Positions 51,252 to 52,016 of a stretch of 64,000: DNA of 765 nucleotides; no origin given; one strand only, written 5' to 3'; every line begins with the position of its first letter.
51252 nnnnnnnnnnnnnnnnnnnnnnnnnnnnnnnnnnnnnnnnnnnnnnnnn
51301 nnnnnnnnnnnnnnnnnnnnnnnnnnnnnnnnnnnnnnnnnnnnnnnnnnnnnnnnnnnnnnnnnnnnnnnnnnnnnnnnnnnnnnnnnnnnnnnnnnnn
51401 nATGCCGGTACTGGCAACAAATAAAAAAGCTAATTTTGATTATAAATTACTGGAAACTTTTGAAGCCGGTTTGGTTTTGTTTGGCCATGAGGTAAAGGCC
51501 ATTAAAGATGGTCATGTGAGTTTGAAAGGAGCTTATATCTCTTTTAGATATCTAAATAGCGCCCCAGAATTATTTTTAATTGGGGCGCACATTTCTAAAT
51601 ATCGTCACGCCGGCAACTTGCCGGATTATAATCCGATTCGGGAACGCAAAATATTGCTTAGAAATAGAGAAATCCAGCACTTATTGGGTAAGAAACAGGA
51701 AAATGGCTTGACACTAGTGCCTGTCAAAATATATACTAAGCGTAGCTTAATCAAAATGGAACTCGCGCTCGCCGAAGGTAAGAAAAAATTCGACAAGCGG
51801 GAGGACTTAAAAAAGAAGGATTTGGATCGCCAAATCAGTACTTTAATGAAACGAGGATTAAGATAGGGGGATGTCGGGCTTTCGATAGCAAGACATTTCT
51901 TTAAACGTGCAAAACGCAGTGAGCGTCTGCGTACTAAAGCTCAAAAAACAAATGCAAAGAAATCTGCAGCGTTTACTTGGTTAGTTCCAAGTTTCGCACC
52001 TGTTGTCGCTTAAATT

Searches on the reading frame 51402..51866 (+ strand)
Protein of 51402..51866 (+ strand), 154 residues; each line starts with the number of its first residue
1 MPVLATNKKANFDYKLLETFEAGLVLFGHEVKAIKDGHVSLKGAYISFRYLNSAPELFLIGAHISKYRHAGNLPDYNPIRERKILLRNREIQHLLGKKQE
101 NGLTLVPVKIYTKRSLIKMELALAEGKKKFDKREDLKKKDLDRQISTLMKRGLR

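Call 47: search_protein_families(library=pfam, proteins=[window:51402-51866:+], max_evalue=0.00001)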
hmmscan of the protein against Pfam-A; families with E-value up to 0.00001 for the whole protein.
window:51402-51866:+ (154 aa): 1 family
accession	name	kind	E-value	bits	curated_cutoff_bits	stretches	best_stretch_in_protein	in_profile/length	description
PF01668.23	SmpB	-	1.5e-48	164.8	27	1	5-150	2-142/143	SmpB protein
